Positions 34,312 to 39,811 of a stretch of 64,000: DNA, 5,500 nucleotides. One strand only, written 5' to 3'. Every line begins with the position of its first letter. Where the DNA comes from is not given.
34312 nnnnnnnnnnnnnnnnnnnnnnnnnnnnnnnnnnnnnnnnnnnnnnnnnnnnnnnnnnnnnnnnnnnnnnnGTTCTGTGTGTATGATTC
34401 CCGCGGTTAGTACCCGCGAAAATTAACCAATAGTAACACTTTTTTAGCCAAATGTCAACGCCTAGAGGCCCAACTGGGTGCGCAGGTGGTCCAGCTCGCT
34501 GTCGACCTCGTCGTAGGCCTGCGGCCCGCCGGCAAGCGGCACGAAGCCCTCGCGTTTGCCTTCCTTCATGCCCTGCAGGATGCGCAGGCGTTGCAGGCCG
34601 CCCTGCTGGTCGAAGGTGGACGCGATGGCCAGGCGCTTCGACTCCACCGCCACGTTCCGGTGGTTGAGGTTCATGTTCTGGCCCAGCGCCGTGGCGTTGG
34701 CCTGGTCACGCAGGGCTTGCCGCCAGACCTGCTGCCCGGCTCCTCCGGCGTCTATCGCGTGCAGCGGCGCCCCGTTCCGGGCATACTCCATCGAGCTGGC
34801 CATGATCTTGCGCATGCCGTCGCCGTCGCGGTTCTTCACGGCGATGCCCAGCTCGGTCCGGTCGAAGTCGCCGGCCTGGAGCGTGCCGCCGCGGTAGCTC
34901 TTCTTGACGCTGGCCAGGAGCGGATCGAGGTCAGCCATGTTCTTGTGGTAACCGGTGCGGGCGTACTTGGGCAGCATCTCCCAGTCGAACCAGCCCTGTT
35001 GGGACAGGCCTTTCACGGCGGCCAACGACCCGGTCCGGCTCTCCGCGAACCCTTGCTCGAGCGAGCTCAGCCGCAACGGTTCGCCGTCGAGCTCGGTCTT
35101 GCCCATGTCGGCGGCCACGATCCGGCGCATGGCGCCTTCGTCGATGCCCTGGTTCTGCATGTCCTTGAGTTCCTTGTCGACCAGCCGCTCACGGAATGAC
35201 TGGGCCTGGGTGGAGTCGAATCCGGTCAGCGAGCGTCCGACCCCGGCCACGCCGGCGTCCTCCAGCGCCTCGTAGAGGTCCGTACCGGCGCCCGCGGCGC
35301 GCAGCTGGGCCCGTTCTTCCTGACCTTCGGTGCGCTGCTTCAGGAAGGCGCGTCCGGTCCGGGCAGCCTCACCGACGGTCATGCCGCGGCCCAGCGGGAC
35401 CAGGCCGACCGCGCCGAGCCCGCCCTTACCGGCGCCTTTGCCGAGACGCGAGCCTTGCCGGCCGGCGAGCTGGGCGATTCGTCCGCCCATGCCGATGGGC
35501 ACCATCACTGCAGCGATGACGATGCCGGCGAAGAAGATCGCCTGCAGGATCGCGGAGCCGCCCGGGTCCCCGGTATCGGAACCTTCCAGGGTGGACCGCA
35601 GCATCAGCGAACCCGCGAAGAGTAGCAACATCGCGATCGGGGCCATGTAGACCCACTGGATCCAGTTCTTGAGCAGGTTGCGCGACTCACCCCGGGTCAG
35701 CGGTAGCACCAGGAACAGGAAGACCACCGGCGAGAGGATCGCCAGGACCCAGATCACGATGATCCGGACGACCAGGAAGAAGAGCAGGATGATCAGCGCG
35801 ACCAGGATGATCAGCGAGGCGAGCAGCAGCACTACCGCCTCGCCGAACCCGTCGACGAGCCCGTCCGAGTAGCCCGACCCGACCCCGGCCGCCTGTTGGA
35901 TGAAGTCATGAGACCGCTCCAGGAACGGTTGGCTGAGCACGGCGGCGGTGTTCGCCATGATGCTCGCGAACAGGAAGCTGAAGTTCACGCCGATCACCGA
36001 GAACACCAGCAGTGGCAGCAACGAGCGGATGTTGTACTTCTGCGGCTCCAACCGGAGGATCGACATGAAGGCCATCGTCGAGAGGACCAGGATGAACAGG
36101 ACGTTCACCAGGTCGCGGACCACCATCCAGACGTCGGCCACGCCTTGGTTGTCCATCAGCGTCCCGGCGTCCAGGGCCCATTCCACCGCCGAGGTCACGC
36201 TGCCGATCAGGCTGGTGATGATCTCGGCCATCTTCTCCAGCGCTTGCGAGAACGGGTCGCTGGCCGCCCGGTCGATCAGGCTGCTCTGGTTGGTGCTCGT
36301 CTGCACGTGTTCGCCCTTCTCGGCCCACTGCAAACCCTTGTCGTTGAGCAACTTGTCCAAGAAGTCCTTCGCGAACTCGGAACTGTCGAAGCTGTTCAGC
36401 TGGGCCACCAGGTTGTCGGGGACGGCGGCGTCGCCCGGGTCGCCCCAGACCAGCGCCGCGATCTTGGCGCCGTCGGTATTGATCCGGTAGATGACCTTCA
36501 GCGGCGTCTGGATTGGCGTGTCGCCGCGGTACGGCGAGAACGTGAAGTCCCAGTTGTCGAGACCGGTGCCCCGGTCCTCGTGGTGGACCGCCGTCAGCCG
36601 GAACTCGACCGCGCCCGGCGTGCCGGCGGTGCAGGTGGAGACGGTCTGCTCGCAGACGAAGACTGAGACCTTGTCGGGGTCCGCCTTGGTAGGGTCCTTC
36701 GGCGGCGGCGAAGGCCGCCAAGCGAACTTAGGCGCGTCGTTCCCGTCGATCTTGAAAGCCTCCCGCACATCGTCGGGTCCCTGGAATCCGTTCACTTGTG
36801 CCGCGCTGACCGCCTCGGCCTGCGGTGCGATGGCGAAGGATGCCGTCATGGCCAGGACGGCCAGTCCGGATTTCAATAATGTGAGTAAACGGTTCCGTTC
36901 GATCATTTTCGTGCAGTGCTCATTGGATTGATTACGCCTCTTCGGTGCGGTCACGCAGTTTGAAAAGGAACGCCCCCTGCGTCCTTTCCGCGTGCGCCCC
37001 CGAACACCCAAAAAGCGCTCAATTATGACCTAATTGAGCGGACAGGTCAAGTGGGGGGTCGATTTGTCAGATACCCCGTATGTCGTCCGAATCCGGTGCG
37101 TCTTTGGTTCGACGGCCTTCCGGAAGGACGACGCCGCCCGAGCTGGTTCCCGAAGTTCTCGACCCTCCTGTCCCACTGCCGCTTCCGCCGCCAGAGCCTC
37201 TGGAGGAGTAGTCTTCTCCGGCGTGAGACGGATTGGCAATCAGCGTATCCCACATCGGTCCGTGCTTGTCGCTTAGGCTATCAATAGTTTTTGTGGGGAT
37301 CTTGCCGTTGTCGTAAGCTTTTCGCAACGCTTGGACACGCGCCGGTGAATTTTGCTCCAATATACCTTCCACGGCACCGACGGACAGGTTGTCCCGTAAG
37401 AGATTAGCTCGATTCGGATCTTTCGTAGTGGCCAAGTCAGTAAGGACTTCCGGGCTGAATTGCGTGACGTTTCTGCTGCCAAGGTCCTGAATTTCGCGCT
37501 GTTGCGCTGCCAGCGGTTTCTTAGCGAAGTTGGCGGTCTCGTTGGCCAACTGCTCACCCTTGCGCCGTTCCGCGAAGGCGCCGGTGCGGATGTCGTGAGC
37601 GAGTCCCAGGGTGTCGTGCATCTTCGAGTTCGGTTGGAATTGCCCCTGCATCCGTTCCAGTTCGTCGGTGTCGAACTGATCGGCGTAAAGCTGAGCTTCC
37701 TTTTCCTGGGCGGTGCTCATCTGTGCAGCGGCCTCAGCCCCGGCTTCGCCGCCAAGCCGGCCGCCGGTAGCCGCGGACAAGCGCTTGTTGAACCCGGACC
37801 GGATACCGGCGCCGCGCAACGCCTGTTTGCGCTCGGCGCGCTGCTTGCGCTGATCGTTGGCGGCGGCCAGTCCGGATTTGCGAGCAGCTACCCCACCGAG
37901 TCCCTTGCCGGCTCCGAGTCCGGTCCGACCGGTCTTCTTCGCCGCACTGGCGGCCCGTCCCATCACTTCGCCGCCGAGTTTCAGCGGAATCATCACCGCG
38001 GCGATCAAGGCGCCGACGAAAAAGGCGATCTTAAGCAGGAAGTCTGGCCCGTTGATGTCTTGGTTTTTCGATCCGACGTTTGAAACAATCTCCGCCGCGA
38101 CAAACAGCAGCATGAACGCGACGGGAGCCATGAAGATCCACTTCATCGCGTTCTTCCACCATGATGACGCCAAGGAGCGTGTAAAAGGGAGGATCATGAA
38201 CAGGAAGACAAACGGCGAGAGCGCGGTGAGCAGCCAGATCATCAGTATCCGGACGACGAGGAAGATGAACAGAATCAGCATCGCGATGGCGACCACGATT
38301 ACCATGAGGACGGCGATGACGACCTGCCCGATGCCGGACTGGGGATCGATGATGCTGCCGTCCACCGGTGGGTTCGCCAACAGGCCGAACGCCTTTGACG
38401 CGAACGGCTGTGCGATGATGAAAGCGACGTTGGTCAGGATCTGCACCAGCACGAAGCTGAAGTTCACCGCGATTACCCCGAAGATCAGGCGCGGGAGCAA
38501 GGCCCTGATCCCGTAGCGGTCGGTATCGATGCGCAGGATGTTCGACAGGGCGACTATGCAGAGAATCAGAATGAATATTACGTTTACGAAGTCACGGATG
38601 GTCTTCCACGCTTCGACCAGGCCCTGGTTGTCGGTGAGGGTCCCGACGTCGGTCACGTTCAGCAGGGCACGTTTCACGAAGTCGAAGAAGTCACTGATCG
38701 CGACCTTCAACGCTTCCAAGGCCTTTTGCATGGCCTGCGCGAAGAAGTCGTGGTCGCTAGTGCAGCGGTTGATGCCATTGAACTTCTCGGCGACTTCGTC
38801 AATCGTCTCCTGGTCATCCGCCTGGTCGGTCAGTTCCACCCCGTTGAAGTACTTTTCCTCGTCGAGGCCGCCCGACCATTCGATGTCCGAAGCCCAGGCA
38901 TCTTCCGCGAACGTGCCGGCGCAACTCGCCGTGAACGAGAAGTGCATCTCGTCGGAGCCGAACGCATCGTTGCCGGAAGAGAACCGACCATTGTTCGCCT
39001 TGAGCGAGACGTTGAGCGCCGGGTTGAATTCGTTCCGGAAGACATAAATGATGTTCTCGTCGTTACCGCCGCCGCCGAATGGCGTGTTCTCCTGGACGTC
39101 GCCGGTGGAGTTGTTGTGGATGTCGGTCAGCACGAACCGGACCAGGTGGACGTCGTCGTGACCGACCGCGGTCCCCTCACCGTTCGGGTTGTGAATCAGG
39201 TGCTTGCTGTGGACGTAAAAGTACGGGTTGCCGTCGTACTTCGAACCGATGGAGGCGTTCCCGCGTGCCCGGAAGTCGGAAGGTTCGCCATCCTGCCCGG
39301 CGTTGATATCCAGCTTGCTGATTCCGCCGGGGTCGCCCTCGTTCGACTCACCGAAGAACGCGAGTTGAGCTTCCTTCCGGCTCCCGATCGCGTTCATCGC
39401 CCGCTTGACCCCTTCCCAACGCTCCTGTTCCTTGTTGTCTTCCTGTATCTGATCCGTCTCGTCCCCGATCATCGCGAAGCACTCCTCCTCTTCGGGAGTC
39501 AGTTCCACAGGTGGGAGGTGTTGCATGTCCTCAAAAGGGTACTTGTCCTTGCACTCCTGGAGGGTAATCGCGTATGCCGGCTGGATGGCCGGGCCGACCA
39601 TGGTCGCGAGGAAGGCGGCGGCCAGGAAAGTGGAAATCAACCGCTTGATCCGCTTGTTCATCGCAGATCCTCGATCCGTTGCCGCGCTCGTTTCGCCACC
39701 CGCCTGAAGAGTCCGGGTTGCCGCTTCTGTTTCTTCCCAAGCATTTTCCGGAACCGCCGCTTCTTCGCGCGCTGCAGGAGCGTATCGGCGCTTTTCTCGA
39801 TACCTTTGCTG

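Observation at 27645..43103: Origin-proximal, monoderm-type T4SS-like locus lacking coupling protein, relaxase and VirB11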

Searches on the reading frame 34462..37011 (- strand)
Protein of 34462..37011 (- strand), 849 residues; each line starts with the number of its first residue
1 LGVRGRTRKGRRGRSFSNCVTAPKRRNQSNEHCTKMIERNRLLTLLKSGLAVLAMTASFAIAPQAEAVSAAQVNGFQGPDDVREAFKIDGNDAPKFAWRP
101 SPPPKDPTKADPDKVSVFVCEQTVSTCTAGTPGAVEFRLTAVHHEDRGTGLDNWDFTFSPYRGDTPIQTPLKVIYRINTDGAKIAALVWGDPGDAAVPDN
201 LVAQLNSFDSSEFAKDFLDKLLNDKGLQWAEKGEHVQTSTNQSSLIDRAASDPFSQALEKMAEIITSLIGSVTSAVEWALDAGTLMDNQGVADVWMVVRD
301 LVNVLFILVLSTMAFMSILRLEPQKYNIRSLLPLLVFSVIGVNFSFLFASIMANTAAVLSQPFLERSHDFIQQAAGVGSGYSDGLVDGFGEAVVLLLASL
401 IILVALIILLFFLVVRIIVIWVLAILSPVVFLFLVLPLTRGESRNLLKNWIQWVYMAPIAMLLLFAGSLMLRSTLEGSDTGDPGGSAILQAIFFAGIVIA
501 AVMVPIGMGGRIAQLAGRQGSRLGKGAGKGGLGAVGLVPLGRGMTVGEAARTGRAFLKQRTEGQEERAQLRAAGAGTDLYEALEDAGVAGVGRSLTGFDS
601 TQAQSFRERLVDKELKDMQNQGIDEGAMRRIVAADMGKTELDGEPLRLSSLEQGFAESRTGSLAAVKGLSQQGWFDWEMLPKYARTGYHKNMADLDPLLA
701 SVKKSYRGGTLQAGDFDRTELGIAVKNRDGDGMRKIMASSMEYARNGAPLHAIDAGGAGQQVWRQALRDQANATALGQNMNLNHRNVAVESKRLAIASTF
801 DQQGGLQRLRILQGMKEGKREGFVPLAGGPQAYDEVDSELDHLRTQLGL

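Call 4: search_protein_families(library=pfam, max_evalue=0.01, proteins=[window:34462-37011:-])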
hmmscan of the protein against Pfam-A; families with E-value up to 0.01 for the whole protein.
window:34462-37011:- (849 aa): 1 family
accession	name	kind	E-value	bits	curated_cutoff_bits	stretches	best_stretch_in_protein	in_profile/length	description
PF04610.19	TrbL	-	0.00031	21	25.9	1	369-502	85-209/215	TrbL/VirB6 plasmid conjugal transfer protein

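Call 31: search_protein_families(library=ncbifam, max_evalue=0.1, proteins=[window:34462-37011:-])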
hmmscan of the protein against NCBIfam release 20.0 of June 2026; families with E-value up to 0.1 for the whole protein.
window:34462-37011:- (849 aa): 0 families

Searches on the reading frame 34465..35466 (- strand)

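Call 59: search_protein_families(library=pfam, max_evalue=5, proteins=[window:34465-35466:-])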
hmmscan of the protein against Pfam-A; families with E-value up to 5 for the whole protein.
seq(334 aa): 2 families
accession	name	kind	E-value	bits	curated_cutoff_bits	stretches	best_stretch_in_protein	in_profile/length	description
PF19551.4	DUF6074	-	0.32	11.7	27.2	1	78-118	22-62/83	Family of unknown function (DUF6074)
PF00513.23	Late_protein_L2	-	1.8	8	27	1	8-35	51-78/524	Late Protein L2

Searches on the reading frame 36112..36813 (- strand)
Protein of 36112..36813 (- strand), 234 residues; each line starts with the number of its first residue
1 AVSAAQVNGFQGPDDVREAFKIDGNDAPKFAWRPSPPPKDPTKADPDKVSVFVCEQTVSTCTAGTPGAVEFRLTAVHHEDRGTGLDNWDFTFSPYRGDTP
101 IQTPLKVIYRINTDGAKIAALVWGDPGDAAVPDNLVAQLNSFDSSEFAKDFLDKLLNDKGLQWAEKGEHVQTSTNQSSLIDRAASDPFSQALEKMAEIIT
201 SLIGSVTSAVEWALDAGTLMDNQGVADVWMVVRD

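Call 59: search_protein_families(library=pfam, max_evalue=5, proteins=[window:36112-36813:-])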
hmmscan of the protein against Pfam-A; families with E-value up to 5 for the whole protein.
seq(234 aa): 1 family
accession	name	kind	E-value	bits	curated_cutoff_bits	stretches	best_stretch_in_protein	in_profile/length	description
PF19000.5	DUF5729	-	0.073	13.7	27.4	1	138-195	76-132/141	Family of unknown function (DUF5729)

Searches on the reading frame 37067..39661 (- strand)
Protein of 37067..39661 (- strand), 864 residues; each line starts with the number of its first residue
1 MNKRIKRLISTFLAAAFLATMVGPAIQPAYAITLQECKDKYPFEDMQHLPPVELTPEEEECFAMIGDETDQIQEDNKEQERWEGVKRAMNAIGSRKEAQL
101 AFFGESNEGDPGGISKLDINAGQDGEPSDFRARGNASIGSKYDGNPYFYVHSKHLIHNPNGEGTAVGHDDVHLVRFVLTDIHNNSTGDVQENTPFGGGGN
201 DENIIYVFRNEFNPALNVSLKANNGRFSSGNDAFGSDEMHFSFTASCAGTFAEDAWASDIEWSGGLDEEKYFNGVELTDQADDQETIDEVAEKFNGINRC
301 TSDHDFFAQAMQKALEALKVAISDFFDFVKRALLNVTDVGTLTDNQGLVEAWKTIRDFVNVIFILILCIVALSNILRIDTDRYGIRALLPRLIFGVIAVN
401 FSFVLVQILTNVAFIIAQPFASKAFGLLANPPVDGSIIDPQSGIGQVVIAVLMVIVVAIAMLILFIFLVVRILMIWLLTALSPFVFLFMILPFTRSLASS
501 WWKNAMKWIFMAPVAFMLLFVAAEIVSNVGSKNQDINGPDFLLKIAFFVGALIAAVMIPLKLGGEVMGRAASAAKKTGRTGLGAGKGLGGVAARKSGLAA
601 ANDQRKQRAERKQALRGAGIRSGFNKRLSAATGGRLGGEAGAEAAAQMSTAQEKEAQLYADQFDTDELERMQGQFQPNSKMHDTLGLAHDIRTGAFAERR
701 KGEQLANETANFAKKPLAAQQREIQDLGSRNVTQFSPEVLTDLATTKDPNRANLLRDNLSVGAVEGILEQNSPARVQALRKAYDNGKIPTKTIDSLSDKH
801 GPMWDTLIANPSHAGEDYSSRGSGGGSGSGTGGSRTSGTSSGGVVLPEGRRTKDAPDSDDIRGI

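Call 4: search_protein_families(library=pfam, max_evalue=0.01, proteins=[window:37067-39661:-])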
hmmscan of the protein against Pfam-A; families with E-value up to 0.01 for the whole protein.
window:37067-39661:- (864 aa): 1 family
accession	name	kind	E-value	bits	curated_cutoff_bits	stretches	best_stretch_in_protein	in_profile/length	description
PF04610.19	TrbL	-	2.8e-07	31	25.9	1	410-557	76-210/215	TrbL/VirB6 plasmid conjugal transfer protein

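Call 31: search_protein_families(library=ncbifam, max_evalue=0.1, proteins=[window:37067-39661:-])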
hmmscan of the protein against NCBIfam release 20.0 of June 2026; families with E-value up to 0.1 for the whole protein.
window:37067-39661:- (864 aa): 1 family
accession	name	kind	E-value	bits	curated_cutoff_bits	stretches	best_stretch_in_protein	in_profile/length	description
NF045889.1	ICE_Mbov_0396_TM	equivalog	0.00034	20.2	70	1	443-558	175-293/306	Mbov_0396 family ICE element transmembrane protein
